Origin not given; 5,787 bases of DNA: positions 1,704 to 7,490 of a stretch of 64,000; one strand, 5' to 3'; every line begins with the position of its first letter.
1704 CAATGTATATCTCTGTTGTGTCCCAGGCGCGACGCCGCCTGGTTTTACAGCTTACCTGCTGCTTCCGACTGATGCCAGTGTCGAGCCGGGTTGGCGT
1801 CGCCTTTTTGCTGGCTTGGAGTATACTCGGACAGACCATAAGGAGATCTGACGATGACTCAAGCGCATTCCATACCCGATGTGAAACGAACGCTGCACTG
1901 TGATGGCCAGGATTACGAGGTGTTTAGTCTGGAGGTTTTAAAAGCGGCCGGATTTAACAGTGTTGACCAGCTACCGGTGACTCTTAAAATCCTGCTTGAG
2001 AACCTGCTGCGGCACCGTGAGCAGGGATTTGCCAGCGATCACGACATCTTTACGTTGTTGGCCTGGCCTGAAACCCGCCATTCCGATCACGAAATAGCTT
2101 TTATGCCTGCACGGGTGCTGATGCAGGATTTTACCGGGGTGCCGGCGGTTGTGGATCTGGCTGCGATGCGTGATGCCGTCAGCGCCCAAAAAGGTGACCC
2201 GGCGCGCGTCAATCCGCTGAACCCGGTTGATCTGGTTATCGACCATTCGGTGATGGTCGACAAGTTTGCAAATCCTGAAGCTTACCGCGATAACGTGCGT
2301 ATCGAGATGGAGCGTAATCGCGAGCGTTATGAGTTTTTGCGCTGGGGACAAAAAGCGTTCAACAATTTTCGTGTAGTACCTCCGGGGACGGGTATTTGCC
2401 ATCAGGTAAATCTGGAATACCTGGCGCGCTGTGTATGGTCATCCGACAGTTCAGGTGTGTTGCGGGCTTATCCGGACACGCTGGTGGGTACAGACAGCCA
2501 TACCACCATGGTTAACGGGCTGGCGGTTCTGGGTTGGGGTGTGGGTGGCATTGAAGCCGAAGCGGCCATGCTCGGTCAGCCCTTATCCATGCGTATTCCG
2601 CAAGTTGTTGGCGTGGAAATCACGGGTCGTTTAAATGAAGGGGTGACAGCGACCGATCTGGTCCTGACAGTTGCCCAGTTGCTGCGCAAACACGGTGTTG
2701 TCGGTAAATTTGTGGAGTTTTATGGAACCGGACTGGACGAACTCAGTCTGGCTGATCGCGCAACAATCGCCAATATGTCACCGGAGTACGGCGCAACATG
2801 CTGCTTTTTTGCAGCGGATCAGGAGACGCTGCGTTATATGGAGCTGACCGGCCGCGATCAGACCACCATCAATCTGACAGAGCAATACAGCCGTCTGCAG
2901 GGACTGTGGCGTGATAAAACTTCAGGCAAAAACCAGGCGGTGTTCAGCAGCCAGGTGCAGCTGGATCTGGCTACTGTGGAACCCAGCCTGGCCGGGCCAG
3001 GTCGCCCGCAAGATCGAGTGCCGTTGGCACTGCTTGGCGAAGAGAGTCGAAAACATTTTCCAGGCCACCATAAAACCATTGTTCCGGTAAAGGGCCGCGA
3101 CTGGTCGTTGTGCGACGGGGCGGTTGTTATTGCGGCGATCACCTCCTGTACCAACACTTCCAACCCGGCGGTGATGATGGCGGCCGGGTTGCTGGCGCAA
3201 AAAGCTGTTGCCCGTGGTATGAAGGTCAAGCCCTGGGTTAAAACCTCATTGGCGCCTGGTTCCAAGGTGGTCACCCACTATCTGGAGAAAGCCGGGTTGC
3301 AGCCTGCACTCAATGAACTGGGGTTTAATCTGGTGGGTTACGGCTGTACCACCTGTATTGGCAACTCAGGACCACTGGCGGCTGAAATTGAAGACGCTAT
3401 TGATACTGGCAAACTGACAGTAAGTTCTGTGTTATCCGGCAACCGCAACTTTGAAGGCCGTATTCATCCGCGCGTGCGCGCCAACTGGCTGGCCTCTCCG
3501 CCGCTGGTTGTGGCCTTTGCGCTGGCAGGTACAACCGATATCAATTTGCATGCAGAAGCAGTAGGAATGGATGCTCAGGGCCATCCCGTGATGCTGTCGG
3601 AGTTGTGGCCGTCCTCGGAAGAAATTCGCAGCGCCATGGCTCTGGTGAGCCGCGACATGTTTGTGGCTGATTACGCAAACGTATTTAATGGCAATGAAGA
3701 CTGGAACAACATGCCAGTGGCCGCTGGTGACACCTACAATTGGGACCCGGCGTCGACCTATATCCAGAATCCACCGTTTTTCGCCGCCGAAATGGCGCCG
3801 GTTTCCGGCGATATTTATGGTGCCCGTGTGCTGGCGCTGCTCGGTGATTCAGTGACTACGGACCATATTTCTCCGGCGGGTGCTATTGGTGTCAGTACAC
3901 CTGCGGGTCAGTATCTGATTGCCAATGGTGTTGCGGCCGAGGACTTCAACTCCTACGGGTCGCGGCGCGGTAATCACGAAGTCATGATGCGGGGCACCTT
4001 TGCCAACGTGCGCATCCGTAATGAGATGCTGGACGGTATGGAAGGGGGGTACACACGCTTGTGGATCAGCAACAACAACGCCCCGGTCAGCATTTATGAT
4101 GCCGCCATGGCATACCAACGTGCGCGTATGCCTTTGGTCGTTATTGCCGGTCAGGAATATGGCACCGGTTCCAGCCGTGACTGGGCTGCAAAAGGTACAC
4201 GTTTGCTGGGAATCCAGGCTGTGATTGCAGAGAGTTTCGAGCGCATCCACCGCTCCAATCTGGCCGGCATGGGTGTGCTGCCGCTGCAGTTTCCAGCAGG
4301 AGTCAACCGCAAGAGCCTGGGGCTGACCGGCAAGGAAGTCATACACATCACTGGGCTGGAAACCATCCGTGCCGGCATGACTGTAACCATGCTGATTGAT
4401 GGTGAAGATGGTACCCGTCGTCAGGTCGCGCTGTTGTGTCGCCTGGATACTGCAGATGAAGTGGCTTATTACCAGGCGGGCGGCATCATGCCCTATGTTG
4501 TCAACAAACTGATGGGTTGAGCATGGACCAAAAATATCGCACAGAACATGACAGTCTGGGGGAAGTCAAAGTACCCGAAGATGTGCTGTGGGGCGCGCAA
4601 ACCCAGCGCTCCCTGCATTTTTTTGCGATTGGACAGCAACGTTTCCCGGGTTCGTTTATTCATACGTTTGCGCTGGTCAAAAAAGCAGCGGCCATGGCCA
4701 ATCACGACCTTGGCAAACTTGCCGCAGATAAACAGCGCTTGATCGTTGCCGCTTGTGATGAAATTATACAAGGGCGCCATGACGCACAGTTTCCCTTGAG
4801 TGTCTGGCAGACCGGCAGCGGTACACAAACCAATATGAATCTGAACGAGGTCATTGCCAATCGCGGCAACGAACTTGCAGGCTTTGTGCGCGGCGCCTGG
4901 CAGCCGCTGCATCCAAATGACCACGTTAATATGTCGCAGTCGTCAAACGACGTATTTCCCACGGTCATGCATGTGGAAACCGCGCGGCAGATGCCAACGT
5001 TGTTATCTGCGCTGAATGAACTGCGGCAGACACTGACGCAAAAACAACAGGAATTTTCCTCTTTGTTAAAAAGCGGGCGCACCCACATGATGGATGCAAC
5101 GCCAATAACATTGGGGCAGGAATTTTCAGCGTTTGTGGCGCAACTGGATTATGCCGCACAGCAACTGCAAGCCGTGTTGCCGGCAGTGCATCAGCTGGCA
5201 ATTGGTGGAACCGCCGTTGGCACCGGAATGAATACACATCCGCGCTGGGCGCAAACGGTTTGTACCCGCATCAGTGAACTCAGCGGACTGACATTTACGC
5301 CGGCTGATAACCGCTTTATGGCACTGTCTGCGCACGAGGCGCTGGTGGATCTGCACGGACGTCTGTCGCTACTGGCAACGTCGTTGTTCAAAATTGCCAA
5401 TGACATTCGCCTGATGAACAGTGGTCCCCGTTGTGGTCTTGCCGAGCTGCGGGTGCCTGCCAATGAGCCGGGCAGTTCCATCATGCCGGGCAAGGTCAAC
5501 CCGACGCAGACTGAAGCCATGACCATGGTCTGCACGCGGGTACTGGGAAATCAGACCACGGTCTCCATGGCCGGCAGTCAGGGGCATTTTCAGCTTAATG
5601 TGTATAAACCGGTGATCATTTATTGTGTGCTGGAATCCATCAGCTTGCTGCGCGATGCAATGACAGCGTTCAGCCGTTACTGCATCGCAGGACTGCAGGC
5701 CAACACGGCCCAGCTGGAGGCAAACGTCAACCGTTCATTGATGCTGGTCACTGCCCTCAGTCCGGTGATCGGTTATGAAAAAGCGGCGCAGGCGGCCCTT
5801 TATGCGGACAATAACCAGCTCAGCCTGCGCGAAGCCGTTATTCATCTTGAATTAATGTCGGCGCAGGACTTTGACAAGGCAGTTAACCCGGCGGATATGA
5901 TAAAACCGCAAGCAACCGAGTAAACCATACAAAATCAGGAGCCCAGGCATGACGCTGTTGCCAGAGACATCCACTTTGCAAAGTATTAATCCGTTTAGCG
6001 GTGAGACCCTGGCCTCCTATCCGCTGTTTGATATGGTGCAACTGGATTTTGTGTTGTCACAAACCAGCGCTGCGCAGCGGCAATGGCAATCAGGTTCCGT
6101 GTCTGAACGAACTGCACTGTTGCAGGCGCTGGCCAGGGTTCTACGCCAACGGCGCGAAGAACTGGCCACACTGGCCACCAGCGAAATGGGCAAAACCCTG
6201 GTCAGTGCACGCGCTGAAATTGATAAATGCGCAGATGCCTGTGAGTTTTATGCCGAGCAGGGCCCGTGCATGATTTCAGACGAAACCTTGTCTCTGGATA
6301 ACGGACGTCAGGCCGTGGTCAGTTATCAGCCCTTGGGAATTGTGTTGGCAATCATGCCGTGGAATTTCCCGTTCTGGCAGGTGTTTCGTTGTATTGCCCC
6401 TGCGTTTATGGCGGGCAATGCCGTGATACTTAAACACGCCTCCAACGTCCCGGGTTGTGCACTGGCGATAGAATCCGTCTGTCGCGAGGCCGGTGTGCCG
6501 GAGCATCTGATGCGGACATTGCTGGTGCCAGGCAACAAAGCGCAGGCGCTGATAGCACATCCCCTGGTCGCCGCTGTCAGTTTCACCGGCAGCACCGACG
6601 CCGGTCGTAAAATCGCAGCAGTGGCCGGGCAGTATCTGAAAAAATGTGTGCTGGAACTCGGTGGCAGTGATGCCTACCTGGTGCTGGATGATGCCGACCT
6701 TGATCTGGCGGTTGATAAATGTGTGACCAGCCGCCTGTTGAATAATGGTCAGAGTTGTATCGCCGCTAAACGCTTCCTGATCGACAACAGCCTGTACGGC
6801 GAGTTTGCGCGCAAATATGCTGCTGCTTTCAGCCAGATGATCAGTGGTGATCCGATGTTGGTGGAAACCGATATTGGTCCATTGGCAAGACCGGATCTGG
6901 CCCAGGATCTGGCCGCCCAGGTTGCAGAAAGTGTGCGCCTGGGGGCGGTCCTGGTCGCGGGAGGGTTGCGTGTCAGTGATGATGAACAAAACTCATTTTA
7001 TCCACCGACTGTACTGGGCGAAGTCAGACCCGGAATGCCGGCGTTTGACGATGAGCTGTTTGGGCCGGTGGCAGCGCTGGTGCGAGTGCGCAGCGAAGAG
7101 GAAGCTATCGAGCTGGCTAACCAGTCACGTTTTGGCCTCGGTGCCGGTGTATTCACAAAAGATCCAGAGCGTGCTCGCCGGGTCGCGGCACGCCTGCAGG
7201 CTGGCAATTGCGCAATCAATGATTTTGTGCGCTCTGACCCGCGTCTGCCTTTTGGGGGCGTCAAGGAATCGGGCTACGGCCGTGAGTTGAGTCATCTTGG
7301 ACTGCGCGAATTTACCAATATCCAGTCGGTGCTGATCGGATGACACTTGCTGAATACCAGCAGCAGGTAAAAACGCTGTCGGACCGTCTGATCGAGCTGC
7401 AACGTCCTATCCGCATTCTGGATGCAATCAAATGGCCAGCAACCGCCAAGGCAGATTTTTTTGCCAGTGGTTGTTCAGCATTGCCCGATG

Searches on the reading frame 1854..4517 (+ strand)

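Call 48: search_protein_families(library=pfam, max_evalue=0.00001, proteins=[window:1854-4517:+])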
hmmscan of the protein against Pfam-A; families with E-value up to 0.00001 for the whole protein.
window:1854-4517:+ (888 aa): 2 families
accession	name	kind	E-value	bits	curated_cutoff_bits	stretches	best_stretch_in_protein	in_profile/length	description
PF00330.25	Aconitase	-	1.4e-168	562.1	28.7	1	77-559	12-463/463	Aconitase family (aconitate hydratase)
PF00694.25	Aconitase_C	-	1.2e-42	145.8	22.8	1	686-815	3-130/131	Aconitase C-terminal domain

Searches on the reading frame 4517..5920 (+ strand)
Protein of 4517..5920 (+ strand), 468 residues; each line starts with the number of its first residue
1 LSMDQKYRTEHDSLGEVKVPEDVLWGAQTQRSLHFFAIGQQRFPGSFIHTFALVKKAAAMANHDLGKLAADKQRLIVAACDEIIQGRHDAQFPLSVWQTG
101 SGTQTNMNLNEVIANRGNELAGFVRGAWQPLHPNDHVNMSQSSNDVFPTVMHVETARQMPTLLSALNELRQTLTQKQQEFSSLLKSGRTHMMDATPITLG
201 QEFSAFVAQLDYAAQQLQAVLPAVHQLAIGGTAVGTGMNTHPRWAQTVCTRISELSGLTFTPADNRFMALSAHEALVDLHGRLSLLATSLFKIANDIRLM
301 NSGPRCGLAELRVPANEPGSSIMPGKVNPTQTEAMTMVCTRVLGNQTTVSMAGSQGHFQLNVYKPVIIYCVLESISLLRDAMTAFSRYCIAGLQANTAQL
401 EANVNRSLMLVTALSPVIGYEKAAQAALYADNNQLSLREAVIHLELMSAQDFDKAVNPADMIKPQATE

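Call 48: search_protein_families(library=pfam, max_evalue=0.00001, proteins=[window:4517-5920:+])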
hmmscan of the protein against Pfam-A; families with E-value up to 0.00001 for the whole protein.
window:4517-5920:+ (468 aa): 2 families
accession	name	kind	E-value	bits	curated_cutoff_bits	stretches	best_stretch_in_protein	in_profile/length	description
PF00206.25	Lyase_1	-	2e-104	349.8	27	1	15-344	1-312/312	Lyase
PF10415.14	FumaraseC_C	-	1.5e-17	64.2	32.5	1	410-463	1-54/54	Fumarase C C-terminus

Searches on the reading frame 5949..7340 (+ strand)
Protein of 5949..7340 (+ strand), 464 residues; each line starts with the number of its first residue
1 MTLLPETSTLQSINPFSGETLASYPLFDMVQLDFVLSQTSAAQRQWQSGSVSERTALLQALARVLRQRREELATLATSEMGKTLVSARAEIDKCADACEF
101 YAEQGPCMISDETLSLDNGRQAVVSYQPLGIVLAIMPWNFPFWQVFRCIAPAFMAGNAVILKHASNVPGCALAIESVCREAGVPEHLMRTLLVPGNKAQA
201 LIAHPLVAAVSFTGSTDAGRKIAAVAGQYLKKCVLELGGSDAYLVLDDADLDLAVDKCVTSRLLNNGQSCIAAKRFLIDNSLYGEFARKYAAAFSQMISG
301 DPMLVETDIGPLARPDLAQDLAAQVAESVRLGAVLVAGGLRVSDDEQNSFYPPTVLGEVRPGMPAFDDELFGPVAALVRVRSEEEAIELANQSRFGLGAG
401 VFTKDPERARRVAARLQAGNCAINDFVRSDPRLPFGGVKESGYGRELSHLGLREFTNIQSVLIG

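Call 48: search_protein_families(library=pfam, max_evalue=0.00001, proteins=[window:5949-7340:+])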
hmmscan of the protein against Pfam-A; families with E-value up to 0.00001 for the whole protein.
window:5949-7340:+ (464 aa): 1 family
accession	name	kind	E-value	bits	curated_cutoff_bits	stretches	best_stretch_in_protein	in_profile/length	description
PF00171.27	Aldedh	-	1.5e-139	466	23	1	7-461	6-461/461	Aldehyde dehydrogenase family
